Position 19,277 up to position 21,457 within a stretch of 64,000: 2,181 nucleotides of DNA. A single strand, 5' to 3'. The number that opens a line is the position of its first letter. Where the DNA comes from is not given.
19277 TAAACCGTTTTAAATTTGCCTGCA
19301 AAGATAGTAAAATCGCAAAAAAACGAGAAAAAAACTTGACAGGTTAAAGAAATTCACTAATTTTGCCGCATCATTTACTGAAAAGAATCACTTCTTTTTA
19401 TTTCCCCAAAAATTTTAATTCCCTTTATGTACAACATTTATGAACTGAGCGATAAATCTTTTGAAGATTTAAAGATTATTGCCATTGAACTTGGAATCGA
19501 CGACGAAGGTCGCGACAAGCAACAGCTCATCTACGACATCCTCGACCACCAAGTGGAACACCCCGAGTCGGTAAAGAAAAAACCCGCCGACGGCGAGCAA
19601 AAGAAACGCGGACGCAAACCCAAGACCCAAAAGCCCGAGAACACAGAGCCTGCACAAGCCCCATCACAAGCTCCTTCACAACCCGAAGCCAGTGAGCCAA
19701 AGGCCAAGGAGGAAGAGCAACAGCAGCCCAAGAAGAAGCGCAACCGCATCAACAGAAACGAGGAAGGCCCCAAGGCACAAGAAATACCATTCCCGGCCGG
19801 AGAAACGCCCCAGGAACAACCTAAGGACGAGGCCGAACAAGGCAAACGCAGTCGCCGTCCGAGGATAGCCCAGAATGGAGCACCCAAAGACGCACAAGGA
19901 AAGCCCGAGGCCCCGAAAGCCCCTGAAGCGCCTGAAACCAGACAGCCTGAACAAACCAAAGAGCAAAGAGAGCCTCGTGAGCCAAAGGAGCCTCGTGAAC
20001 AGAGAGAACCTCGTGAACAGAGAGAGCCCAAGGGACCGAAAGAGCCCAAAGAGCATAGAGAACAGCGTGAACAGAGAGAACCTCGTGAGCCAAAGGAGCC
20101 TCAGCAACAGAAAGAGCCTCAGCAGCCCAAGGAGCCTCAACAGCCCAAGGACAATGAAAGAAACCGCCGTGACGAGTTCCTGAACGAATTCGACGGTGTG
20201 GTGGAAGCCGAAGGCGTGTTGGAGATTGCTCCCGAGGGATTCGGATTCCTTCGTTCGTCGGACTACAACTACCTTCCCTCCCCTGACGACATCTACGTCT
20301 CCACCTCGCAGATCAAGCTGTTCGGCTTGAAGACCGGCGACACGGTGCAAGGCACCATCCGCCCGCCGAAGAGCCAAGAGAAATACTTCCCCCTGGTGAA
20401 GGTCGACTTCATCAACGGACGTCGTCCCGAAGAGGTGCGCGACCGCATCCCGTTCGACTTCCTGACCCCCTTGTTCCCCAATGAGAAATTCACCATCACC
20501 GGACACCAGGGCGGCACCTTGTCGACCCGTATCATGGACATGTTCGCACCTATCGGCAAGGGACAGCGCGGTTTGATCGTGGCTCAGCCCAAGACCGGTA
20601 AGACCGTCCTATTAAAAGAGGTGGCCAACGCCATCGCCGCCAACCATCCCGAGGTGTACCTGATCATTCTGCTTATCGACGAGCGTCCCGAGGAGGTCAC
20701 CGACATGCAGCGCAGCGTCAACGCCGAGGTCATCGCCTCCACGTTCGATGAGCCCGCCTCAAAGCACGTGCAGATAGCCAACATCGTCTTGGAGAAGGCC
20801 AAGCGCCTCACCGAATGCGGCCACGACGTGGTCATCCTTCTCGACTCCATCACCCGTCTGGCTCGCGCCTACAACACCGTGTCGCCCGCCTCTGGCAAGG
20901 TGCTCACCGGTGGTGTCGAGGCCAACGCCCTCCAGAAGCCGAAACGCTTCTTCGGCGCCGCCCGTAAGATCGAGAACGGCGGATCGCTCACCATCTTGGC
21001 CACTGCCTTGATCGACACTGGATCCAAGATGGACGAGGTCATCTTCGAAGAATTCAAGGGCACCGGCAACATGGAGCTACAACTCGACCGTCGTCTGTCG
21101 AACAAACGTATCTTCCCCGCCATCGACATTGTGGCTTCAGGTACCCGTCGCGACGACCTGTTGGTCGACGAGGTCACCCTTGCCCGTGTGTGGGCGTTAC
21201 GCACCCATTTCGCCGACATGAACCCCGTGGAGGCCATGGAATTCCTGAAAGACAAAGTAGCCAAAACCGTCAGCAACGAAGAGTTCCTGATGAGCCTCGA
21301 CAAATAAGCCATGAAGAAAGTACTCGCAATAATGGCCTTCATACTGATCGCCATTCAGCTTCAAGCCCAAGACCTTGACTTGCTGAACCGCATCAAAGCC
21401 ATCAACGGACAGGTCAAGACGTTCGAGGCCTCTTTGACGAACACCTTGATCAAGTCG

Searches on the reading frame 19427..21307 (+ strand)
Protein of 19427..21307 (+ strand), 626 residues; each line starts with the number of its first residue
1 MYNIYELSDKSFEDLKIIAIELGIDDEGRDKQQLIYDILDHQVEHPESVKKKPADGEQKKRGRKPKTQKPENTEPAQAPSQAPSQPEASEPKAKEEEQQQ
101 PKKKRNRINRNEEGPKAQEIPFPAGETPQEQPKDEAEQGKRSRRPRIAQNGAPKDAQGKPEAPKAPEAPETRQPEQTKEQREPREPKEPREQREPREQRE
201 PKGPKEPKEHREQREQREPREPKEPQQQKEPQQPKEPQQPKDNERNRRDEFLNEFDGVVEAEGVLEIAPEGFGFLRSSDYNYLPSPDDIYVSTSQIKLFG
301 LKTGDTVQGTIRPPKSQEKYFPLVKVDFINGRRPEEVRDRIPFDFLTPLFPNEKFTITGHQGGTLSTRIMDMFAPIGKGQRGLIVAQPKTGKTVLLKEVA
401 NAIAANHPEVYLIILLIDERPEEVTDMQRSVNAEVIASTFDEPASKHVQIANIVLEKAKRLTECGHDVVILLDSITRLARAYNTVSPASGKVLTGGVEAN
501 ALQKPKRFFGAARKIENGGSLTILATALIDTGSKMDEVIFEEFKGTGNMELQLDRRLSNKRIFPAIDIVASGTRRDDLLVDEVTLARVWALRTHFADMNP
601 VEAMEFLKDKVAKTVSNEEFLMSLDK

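Call 26: list_cluster_members(proteins=[window:19427-21307:+, window:45479-47104:+, window:34128-36698:-, window:28285-32118:-, window:21929-23335:-, P0007, P0061, P0017])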
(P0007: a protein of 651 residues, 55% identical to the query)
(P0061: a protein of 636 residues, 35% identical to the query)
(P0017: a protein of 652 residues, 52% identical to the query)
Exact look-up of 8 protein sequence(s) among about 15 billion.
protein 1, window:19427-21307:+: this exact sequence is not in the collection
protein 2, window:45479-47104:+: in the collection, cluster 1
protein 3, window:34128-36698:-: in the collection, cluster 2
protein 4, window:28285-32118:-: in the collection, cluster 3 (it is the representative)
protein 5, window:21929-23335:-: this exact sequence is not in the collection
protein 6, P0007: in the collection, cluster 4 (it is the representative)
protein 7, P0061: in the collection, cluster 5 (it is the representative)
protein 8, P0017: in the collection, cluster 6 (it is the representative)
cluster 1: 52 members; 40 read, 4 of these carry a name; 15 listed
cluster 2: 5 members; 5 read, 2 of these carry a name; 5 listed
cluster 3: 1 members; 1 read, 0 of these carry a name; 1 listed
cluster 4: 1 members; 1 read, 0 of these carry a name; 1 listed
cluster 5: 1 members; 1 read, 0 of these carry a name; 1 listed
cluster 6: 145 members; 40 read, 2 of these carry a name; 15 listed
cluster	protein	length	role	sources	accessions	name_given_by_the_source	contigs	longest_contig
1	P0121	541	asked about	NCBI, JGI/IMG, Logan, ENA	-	-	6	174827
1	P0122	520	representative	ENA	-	-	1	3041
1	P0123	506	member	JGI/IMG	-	replicative DNA helicase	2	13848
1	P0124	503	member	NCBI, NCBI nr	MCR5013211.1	MAG: replicative DNA helicase [Bacteroidales bacterium] | replicative DNA helicase [Bacteroidales bacterium]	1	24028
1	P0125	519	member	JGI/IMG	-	replicative DNA helicase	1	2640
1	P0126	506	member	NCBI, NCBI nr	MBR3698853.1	MAG: replicative DNA helicase [Bacteroidales bacterium] | replicative DNA helicase [Bacteroidales bacterium]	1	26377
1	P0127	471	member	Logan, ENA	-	-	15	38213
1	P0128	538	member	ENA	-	-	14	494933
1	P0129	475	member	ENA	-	-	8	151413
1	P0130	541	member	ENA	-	-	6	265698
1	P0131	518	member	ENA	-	-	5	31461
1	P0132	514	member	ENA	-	-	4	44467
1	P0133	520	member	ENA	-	-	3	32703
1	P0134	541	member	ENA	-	-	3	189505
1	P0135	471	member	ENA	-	-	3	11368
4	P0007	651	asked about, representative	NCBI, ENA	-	-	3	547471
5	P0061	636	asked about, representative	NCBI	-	-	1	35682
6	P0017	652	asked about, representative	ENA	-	-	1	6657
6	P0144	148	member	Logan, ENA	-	-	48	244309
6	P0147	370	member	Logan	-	-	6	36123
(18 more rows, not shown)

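Call 44: find_encoding_contigs(protein=P0147, flank=3000, max_places=5)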
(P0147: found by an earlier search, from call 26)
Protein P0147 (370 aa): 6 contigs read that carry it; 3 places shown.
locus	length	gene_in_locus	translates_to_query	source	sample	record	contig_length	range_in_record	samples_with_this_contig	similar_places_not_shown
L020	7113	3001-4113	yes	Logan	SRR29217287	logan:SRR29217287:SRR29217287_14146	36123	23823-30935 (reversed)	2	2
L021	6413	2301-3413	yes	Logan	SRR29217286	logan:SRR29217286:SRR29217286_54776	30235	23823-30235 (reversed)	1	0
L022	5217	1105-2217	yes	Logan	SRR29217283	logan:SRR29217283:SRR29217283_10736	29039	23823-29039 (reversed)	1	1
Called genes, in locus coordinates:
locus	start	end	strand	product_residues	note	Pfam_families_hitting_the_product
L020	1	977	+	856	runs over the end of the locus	PF12161:HsdM_N, PF02384:N6_Mtase, PF07669:Eco57I (weak)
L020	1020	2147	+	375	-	PF17761:DUF1016_N, PF06250:YhcG_C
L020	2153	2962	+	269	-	PF01420:Methylase_S (weak)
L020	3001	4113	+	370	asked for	PF01420:Methylase_S (weak)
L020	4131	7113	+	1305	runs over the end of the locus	PF04313:HSDR_N, PF04851:ResIII, PF18766:SWI2_SNF2, PF22679:T1R_D3-like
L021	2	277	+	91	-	?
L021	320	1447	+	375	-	PF17761:DUF1016_N, PF06250:YhcG_C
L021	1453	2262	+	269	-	PF01420:Methylase_S (weak)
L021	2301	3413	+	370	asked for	PF01420:Methylase_S (weak)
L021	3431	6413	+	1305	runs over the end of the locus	PF04313:HSDR_N, PF04851:ResIII, PF18766:SWI2_SNF2, PF22679:T1R_D3-like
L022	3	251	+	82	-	?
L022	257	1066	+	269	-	PF01420:Methylase_S (weak)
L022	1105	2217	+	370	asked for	PF01420:Methylase_S (weak)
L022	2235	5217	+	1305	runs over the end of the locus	PF04313:HSDR_N, PF04851:ResIII, PF18766:SWI2_SNF2, PF22679:T1R_D3-like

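Call 45: find_encoding_contigs(protein=P0144, flank=3000, max_places=8)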
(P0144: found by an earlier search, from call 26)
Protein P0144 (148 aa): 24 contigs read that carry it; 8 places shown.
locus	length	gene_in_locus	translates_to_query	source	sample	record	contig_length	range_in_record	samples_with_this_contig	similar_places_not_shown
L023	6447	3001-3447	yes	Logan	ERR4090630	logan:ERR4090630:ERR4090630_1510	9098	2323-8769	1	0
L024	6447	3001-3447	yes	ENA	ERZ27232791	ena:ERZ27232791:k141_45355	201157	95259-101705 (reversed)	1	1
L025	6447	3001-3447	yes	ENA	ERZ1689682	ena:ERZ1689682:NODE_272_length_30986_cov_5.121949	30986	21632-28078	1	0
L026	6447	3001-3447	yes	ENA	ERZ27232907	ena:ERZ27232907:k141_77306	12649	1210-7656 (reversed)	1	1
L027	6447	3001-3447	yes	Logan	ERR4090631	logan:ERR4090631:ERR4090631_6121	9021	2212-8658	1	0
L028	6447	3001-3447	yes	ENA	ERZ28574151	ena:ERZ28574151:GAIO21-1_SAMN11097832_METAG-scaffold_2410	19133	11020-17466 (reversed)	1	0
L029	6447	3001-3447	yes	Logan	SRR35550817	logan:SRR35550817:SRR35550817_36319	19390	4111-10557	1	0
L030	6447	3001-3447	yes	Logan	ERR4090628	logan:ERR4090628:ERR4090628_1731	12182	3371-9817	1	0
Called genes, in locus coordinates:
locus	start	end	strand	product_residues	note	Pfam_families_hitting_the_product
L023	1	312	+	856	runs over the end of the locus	PF12161:HsdM_N, PF02384:N6_Mtase, PF07669:Eco57I (weak)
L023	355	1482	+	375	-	PF17761:DUF1016_N, PF06250:YhcG_C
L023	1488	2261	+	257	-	PF01420:Methylase_S (weak)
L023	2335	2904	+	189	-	PF01420:Methylase_S (weak)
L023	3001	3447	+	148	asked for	PF01420:Methylase_S (weak)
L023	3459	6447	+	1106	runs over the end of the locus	?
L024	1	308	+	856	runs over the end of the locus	PF12161:HsdM_N, PF02384:N6_Mtase, PF07669:Eco57I (weak)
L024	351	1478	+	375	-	PF17761:DUF1016_N, PF06250:YhcG_C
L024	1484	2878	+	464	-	PF01420:Methylase_S (weak)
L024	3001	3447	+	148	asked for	PF01420:Methylase_S (weak)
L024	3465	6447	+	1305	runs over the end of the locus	PF04313:HSDR_N, PF04851:ResIII, PF18766:SWI2_SNF2, PF22679:T1R_D3-like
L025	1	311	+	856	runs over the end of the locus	PF12161:HsdM_N, PF02384:N6_Mtase, PF07669:Eco57I (weak)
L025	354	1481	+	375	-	PF17761:DUF1016_N, PF06250:YhcG_C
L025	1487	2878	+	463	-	PF01420:Methylase_S (weak)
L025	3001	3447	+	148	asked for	PF01420:Methylase_S (weak)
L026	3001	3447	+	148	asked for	PF01420:Methylase_S (weak)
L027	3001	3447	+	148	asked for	PF01420:Methylase_S (weak)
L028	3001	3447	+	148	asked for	PF01420:Methylase_S (weak)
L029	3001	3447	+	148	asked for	PF01420:Methylase_S (weak)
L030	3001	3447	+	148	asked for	PF01420:Methylase_S (weak)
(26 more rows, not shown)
